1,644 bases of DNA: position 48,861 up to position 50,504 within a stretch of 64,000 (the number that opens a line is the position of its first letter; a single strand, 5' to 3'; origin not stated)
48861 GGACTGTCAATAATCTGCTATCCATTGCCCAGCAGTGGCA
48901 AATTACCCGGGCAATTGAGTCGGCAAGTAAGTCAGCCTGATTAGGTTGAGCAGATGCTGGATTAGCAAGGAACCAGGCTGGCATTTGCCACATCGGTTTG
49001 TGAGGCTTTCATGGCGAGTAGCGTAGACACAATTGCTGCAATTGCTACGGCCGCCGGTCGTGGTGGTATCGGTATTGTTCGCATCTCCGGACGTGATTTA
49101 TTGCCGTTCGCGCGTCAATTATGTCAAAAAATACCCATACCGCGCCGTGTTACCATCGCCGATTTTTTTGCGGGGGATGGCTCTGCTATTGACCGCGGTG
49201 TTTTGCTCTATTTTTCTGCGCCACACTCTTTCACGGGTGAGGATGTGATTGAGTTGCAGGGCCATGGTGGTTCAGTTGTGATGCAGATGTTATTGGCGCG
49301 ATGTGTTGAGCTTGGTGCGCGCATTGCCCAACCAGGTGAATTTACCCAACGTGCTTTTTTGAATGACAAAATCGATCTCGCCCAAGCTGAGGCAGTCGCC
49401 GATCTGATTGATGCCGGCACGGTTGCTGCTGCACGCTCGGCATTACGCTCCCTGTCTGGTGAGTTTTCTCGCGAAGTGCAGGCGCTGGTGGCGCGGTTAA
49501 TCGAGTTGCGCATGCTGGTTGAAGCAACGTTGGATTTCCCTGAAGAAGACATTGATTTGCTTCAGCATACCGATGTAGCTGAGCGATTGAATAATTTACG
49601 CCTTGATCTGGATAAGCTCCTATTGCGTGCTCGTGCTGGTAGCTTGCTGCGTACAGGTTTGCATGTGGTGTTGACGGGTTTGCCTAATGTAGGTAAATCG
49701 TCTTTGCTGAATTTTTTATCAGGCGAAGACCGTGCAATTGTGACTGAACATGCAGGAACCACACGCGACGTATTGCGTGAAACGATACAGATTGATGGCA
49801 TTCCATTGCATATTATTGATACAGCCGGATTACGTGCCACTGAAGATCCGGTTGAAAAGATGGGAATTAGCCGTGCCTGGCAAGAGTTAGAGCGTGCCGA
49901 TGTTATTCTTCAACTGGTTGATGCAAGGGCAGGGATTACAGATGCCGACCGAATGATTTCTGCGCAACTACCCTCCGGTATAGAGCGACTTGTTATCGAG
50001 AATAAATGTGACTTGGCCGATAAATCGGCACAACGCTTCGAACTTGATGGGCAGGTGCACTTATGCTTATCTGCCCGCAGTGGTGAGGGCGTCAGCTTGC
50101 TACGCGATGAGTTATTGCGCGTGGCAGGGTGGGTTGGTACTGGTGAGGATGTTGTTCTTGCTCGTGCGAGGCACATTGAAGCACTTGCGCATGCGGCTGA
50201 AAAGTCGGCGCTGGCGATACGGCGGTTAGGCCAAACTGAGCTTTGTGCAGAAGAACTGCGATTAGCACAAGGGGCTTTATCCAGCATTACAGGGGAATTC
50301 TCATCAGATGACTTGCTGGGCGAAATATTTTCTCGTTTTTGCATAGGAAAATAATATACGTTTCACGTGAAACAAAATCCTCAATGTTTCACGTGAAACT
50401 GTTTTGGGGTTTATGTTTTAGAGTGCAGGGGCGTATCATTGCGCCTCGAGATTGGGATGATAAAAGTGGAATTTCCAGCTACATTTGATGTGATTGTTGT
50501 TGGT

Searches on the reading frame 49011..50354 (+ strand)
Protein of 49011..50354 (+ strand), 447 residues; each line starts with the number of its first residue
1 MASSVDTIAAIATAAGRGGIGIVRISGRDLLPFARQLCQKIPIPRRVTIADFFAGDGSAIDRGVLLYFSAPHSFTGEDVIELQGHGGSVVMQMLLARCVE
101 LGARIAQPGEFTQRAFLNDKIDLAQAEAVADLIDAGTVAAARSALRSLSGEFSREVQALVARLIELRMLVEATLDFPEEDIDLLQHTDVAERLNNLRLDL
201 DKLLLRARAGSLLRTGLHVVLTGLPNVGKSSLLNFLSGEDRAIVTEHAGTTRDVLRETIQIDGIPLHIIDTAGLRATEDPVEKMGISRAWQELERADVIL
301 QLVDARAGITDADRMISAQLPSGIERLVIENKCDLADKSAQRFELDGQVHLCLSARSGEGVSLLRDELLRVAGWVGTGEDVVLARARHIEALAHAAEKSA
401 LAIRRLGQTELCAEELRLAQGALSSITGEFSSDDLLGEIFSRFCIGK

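Call 30: find_homologous_proteins(query=window:49011-50354:+, max_evalue=1e-50)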
Query window:49011-50354:+ (447 aa): 8000 proteins with E <= 1e-50 among 8000 candidates; the best 120 are listed.
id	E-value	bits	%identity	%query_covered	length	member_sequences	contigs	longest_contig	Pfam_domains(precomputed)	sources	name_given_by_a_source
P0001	1.7e-277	938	99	100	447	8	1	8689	PF10396.15,PF01926.30,PF02421.25,PF12631.13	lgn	-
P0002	2.1e-270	915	96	100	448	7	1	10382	PF10396.15,PF01926.30,PF02421.25,PF12631.13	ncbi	-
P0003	1.1e-253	860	91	100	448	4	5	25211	PF10396.15,PF01926.30,PF02421.25,PF12631.13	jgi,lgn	jgi:tRNA modification GTPase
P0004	7.8e-253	857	90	100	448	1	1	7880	PF10396.15,PF01926.30,PF02421.25,PF12631.13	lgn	-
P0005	5.8e-252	854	90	100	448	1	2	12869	PF10396.15,PF01926.30,PF02421.25,PF12631.13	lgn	-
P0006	5.5e-251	851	89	100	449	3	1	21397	PF10396.15,PF01926.30,PF02421.25,PF12631.13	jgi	-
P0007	3.4e-249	845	89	100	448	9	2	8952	PF10396.15,PF01926.30,PF02421.25,PF12631.13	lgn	-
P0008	2.9e-245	832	86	100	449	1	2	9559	PF10396.15,PF01926.30,PF02421.25,PF12631.13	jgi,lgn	jgi:tRNA modification GTPase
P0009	1.1e-244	830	87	100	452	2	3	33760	PF10396.15,PF01926.30,PF02421.25,PF12631.13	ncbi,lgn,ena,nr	ncbi:MAG: tRNA uridine-5-carboxymethylaminomethyl(34) synthesis GTPase MnmE [Rugosibacter sp.]|nr:tR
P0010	3.1e-239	812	86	99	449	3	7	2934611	PF10396.15,PF01926.30,PF02421.25,PF12631.13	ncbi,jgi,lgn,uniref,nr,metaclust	ncbi:tRNA modification GTPase TrmE [Rugosibacter aromaticivorans]|uniref:tRNA modification GTPase Mn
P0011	2.2e-238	809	86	100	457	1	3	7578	PF10396.15,PF01926.30,PF02421.25,PF12631.13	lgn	-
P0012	6.3e-227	772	83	100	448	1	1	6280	PF10396.15,PF01926.30,PF02421.25,PF12631.13,PF00071.29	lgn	-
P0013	2.7e-225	766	82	100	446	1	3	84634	PF10396.15,PF01926.30,PF02421.25,PF12631.13,PF00071.29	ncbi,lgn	-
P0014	3.7e-225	766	82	100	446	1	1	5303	PF10396.15,PF01926.30,PF02421.25,PF12631.13,PF00071.29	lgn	-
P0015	8.6e-223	758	81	100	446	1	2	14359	PF10396.15,PF01926.30,PF02421.25,PF12631.13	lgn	-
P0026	8.8e-215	732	79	100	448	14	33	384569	PF10396.15,PF01926.30,PF02421.25,PF12631.13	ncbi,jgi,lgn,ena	jgi:tRNA modification GTPase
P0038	1.7e-208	711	75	99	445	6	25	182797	PF10396.15,PF01926.30,PF02421.25,PF12631.13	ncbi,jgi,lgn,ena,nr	ncbi:MAG: tRNA uridine-5-carboxymethylaminomethyl(34) synthesis GTPase MnmE [Rugosibacter sp.]|jgi:t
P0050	7.7e-206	702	76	98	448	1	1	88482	PF10396.15,PF01926.30,PF02421.25,PF03193.23,PF12631.13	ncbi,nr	ncbi:MAG: tRNA uridine-5-carboxymethylaminomethyl(34) synthesis GTPase MnmE [Sulfuritalea sp.]|nr:tR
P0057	2.0e-204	698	75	99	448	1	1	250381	PF10396.15,PF01926.30,PF02421.25,PF03193.23,PF12631.13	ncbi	-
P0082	5.5e-203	693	75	99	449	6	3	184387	PF10396.15,PF01926.30,PF02421.25,PF12631.13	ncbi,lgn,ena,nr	ncbi:MAG: tRNA modification GTPase [Rhodocyclaceae bacterium]|nr:MAG: tRNA modification GTPase [Rhod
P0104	1.7e-201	688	74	99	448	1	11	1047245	PF10396.15,PF01926.30,PF02421.25,PF12631.13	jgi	jgi:tRNA modification GTPase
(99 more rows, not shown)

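Call 31: find_encoding_contigs(protein=P0010, flank=10000, max_places=2)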
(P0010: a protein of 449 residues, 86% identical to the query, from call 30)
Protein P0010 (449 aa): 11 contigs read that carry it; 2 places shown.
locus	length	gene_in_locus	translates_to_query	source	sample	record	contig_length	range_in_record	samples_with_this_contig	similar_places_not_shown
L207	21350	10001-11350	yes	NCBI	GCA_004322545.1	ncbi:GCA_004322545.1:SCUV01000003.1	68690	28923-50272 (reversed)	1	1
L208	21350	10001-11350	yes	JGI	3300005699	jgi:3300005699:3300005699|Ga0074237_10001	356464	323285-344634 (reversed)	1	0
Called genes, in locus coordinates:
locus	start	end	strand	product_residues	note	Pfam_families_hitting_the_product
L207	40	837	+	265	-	PF03372:Exo_endo_phos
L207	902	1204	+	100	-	PF05957:DUF883, PF19029:DUF883_C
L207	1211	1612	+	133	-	PF07332:Phage_holin_3_6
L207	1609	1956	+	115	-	PF13997:YqjK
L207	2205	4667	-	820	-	PF02518:HATPase_c, PF00204:DNA_gyraseB, PF01751:Toprim, PF21249:GyrB_hook, PF18053:GyrB_insert, PF00986:DNA_gyraseB_C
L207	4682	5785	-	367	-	PF00712:DNA_pol3_beta, PF02767:DNA_pol3_beta_2, PF02768:DNA_pol3_beta_3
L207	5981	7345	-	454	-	PF11638:DnaA_N, PF00308:Bac_DnaA, PF01695:IstB_IS21, PF00004:AAA (weak), PF08299:Bac_DnaA_C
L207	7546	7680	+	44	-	PF00468:Ribosomal_L34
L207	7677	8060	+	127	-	PF00825:Ribonuclease_P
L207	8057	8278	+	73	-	PF01809:YidD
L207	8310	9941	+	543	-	PF14849:YidC_periplas, PF02096:60KD_IMP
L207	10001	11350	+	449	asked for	PF10396:TrmE_N, PF12631:MnmE_helical, PF01926:MMR_HSR1, PF02421:FeoB_N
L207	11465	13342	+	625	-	PF01134:GIDA, PF12831:FAD_oxidored (weak), PF21680:GIDA_C_1st, PF13932:SAM_GIDA_C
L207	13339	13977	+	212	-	PF02527:GidB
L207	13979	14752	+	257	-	PF00142:Fer4_NifH (weak), PF01656:CbiA, PF02374:ArsA_ATPase (weak), PF06564:CBP_BcsQ, PF09140:MipZ, PF10609:ParA, PF13614:AAA_31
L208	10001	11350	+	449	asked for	PF10396:TrmE_N, PF12631:MnmE_helical, PF01926:MMR_HSR1, PF02421:FeoB_N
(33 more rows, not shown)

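Call 32: find_encoding_contigs(protein=P0013, flank=10000, max_places=1)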
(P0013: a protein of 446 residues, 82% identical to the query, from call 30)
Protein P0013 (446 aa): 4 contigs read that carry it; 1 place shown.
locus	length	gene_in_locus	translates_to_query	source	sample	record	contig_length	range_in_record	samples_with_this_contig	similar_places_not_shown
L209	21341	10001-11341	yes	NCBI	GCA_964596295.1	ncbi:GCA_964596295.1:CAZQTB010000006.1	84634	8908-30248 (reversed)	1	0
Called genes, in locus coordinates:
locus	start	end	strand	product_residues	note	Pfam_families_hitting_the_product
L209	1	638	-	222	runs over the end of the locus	PF00156:Pribosyltran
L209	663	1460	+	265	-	PF03372:Exo_endo_phos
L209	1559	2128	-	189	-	-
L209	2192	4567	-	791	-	PF02518:HATPase_c, PF00204:DNA_gyraseB, PF01751:Toprim, PF21249:GyrB_hook (weak), PF18053:GyrB_insert, PF00986:DNA_gyraseB_C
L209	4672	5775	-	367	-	PF00712:DNA_pol3_beta, PF02767:DNA_pol3_beta_2, PF02768:DNA_pol3_beta_3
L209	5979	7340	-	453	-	PF11638:DnaA_N, PF00308:Bac_DnaA, PF01695:IstB_IS21 (weak), PF00004:AAA (weak), PF08299:Bac_DnaA_C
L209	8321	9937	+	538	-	PF14849:YidC_periplas, PF02096:60KD_IMP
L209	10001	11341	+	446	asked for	PF10396:TrmE_N, PF12631:MnmE_helical, PF00071:Ras (faint), PF01926:MMR_HSR1, PF02421:FeoB_N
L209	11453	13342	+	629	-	PF01134:GIDA, PF12831:FAD_oxidored, PF21680:GIDA_C_1st, PF13932:SAM_GIDA_C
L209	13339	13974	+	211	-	PF02527:GidB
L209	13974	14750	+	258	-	PF00142:Fer4_NifH (weak), PF01656:CbiA, PF02374:ArsA_ATPase (weak), PF06564:CBP_BcsQ, PF09140:MipZ, PF10609:ParA, PF13614:AAA_31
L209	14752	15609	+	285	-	PF02195:ParB_N, PF17762:HTH_ParB, PF23552:ParB_C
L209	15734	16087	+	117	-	PF03899:ATP-synt_I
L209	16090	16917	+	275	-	PF00119:ATP-synt_A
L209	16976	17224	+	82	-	PF00137:ATP-synt_C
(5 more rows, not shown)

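Call 33: find_encoding_contigs(protein=P0026, flank=10000, max_places=1)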
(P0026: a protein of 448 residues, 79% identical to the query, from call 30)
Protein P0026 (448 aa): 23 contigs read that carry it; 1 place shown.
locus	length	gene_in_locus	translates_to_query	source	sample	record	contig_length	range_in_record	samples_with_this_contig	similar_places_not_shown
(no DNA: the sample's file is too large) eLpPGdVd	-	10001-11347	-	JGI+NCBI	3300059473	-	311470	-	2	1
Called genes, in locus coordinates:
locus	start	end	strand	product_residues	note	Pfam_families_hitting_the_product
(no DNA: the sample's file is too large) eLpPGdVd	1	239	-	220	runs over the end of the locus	-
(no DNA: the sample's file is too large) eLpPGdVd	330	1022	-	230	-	PF00156:Pribosyltran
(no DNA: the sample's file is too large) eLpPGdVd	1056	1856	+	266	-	PF03372:Exo_endo_phos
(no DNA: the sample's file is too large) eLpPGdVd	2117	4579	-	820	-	PF02518:HATPase_c, PF00204:DNA_gyraseB, PF01751:Toprim, PF21249:GyrB_hook, PF18053:GyrB_insert, PF00986:DNA_gyraseB_C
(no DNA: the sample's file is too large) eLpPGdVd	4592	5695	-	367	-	PF00712:DNA_pol3_beta, PF02767:DNA_pol3_beta_2, PF02768:DNA_pol3_beta_3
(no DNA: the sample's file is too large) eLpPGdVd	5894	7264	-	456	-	PF11638:DnaA_N, PF00308:Bac_DnaA, PF01695:IstB_IS21, PF00004:AAA (weak), PF08299:Bac_DnaA_C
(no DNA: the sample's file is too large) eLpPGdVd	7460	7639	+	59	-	PF00468:Ribosomal_L34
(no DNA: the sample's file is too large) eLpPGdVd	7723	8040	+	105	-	PF00825:Ribonuclease_P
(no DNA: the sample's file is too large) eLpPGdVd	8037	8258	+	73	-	PF01809:YidD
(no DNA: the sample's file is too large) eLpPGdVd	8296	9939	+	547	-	PF14849:YidC_periplas, PF02096:60KD_IMP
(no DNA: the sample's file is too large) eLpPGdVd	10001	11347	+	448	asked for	PF10396:TrmE_N, PF12631:MnmE_helical, PF01926:MMR_HSR1, PF02421:FeoB_N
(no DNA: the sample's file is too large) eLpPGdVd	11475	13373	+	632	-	PF01134:GIDA, PF12831:FAD_oxidored, PF21680:GIDA_C_1st, PF13932:SAM_GIDA_C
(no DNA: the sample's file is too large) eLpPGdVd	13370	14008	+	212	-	PF02527:GidB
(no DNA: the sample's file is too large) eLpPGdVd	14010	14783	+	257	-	PF00142:Fer4_NifH (weak), PF01656:CbiA, PF02374:ArsA_ATPase (weak), PF06564:CBP_BcsQ (weak), PF09140:MipZ, PF10609:ParA, PF13614:AAA_31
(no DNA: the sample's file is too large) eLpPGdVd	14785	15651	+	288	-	PF02195:ParB_N, PF17762:HTH_ParB, PF23552:ParB_C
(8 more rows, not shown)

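Call 34: find_encoding_contigs(protein=P0038, flank=10000, max_places=1)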
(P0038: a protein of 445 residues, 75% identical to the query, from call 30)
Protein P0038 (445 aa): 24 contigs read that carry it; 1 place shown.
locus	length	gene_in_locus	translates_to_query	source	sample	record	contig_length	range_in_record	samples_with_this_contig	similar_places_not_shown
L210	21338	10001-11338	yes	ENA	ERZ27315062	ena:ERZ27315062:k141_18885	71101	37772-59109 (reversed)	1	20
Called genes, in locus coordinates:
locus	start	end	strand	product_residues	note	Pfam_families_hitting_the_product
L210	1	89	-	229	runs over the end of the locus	PF00156:Pribosyltran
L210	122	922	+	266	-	PF03372:Exo_endo_phos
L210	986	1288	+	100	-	PF05957:DUF883, PF19029:DUF883_C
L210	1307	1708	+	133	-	PF07332:Phage_holin_3_6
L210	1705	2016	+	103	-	PF13997:YqjK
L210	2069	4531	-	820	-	PF02518:HATPase_c, PF00204:DNA_gyraseB, PF01751:Toprim, PF21249:GyrB_hook, PF18053:GyrB_insert, PF00986:DNA_gyraseB_C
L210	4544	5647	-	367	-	PF00712:DNA_pol3_beta, PF02767:DNA_pol3_beta_2, PF02768:DNA_pol3_beta_3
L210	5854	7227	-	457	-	PF11638:DnaA_N, PF00308:Bac_DnaA, PF01695:IstB_IS21, PF00004:AAA (weak), PF08299:Bac_DnaA_C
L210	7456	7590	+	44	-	PF00468:Ribosomal_L34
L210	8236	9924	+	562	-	PF14849:YidC_periplas, PF02096:60KD_IMP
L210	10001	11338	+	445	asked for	PF10396:TrmE_N, PF12631:MnmE_helical, PF01926:MMR_HSR1, PF02421:FeoB_N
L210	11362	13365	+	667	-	PF01134:GIDA, PF12831:FAD_oxidored, PF21680:GIDA_C_1st, PF13932:SAM_GIDA_C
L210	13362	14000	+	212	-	PF02527:GidB, PF13847:Methyltransf_31 (faint)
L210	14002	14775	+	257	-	PF00142:Fer4_NifH (weak), PF01656:CbiA, PF02374:ArsA_ATPase (weak), PF06564:CBP_BcsQ, PF09140:MipZ, PF10609:ParA, PF13614:AAA_31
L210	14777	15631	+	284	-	PF02195:ParB_N, PF17762:HTH_ParB, PF23552:ParB_C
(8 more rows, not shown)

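Call 47: find_encoding_contigs(protein=P0050, flank=10000, max_places=1)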
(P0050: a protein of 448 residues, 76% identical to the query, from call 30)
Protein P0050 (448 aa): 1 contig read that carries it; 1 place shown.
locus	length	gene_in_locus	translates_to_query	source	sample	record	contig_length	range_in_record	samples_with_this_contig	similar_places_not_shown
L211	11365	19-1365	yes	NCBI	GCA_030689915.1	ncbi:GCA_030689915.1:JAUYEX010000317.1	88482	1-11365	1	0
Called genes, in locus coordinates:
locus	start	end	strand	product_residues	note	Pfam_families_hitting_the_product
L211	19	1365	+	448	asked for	PF10396:TrmE_N, PF12631:MnmE_helical, PF03193:RsgA_GTPase (weak), PF01926:MMR_HSR1, PF02421:FeoB_N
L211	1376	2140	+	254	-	PF01925:TauE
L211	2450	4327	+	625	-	PF00890:FAD_binding_2 (faint), PF01134:GIDA, PF01266:DAO (faint), PF12831:FAD_oxidored, PF21680:GIDA_C_1st, PF13932:SAM_GIDA_C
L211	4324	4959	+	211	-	PF02527:GidB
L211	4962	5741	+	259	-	PF00142:Fer4_NifH (weak), PF01656:CbiA, PF02374:ArsA_ATPase (weak), PF06564:CBP_BcsQ, PF09140:MipZ, PF10609:ParA, PF13614:AAA_31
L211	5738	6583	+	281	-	PF02195:ParB_N, PF17762:HTH_ParB, PF23552:ParB_C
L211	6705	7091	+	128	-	PF03899:ATP-synt_I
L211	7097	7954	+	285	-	PF00119:ATP-synt_A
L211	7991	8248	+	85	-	PF00137:ATP-synt_C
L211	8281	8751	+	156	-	PF00430:ATP-synt_B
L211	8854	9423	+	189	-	PF00213:OSCP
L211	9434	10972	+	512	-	PF02874:ATP-synt_ab_N, PF00006:ATP-synt_ab, PF00306:ATP-synt_ab_C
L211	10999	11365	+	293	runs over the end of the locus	PF00231:ATP-synt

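Call 48: find_encoding_contigs(protein=P0057, flank=10000, max_places=1)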
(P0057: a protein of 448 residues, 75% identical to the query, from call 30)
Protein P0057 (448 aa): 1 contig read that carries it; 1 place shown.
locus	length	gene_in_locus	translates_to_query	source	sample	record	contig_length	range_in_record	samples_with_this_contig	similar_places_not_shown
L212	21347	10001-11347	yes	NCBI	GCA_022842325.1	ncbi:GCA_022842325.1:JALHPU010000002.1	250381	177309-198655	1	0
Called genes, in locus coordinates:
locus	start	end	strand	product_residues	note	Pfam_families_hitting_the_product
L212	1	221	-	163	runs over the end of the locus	-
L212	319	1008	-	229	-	PF01464:SLT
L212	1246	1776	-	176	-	PF09361:Phasin_2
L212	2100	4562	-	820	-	PF02518:HATPase_c, PF00204:DNA_gyraseB, PF01751:Toprim, PF21249:GyrB_hook (weak), PF18053:GyrB_insert, PF00986:DNA_gyraseB_C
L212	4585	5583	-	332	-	PF00712:DNA_pol3_beta, PF02767:DNA_pol3_beta_2, PF02768:DNA_pol3_beta_3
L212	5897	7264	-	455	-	PF11638:DnaA_N, PF00308:Bac_DnaA, PF01695:IstB_IS21 (weak), PF00004:AAA (weak), PF08299:Bac_DnaA_C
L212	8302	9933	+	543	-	PF14849:YidC_periplas, PF02096:60KD_IMP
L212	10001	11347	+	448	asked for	PF10396:TrmE_N, PF12631:MnmE_helical, PF03193:RsgA_GTPase (weak), PF01926:MMR_HSR1, PF02421:FeoB_N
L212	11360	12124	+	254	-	PF01925:TauE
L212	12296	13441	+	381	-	PF13433:Peripla_BP_5 (weak), PF13458:Peripla_BP_6, PF01094:ANF_receptor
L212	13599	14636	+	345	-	PF02653:BPD_transp_2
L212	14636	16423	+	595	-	PF02653:BPD_transp_2, PF00005:ABC_tran, PF13304:AAA_21 (faint), PF12399:BCA_ABC_TP_C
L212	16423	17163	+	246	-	PF00005:ABC_tran, PF13304:AAA_21 (faint)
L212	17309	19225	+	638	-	PF00890:FAD_binding_2 (faint), PF01134:GIDA, PF12831:FAD_oxidored, PF21680:GIDA_C_1st, PF13932:SAM_GIDA_C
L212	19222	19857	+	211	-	PF02527:GidB, PF05175:MTS (faint), PF13847:Methyltransf_31 (weak)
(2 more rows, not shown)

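Call 49: find_encoding_contigs(protein=P0082, flank=10000, max_places=1)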
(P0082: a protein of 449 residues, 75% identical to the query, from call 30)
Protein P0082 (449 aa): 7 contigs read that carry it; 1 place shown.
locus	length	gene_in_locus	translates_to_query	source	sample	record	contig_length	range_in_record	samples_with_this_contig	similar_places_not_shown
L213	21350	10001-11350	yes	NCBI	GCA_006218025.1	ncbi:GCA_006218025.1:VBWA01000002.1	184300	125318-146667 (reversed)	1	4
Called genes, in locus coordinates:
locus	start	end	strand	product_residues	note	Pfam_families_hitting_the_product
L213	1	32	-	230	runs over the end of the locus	PF01464:SLT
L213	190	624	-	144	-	PF09361:Phasin_2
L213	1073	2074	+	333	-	PF00296:Bac_luciferase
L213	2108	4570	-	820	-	PF02518:HATPase_c, PF00204:DNA_gyraseB, PF01751:Toprim, PF21249:GyrB_hook (weak), PF18053:GyrB_insert, PF00986:DNA_gyraseB_C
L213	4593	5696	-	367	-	PF00712:DNA_pol3_beta, PF02767:DNA_pol3_beta_2, PF02768:DNA_pol3_beta_3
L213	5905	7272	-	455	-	PF11638:DnaA_N, PF00308:Bac_DnaA, PF01695:IstB_IS21 (weak), PF00004:AAA, PF08299:Bac_DnaA_C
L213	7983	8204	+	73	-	PF01809:YidD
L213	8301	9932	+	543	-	PF14849:YidC_periplas, PF02096:60KD_IMP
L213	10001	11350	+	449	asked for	PF10396:TrmE_N, PF12631:MnmE_helical, PF01926:MMR_HSR1, PF02421:FeoB_N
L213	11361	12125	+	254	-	PF01925:TauE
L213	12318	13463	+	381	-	PF13433:Peripla_BP_5 (weak), PF13458:Peripla_BP_6, PF01094:ANF_receptor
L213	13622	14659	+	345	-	PF02653:BPD_transp_2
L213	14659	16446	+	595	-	PF02653:BPD_transp_2, PF00005:ABC_tran, PF12399:BCA_ABC_TP_C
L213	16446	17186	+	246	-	PF00005:ABC_tran, PF13304:AAA_21 (faint)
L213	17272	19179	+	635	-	PF00890:FAD_binding_2 (faint), PF01134:GIDA, PF12831:FAD_oxidored, PF21680:GIDA_C_1st, PF13932:SAM_GIDA_C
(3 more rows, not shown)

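Call 50: find_encoding_contigs(protein=P0104, flank=10000, max_places=1)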
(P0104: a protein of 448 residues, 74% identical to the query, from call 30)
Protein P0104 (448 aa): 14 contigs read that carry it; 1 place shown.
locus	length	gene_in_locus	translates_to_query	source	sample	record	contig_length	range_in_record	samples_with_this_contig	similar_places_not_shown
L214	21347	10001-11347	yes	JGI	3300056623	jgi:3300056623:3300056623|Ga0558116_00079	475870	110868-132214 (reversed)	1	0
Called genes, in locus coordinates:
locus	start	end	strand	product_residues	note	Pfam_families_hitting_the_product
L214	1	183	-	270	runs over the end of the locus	PF00582:Usp (weak)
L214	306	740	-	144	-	-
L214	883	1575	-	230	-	PF01464:SLT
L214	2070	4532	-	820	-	PF02518:HATPase_c, PF00204:DNA_gyraseB, PF01751:Toprim, PF21249:GyrB_hook (weak), PF18053:GyrB_insert, PF00986:DNA_gyraseB_C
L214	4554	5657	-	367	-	PF00712:DNA_pol3_beta, PF02767:DNA_pol3_beta_2, PF02768:DNA_pol3_beta_3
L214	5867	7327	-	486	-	PF11638:DnaA_N, PF00308:Bac_DnaA, PF01695:IstB_IS21, PF00004:AAA (weak), PF08299:Bac_DnaA_C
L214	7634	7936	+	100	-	PF00825:Ribonuclease_P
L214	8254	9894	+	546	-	PF14849:YidC_periplas, PF02096:60KD_IMP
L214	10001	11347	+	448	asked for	PF10396:TrmE_N, PF12631:MnmE_helical, PF01926:MMR_HSR1, PF02421:FeoB_N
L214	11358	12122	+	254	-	PF01925:TauE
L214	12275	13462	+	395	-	PF13433:Peripla_BP_5 (faint), PF13458:Peripla_BP_6, PF01094:ANF_receptor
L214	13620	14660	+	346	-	PF02653:BPD_transp_2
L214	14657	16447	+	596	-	PF02653:BPD_transp_2, PF00005:ABC_tran, PF12399:BCA_ABC_TP_C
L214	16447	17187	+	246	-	PF00005:ABC_tran, PF13304:AAA_21 (faint)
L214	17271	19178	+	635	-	PF00890:FAD_binding_2 (faint), PF01134:GIDA, PF12831:FAD_oxidored (weak), PF21680:GIDA_C_1st, PF13932:SAM_GIDA_C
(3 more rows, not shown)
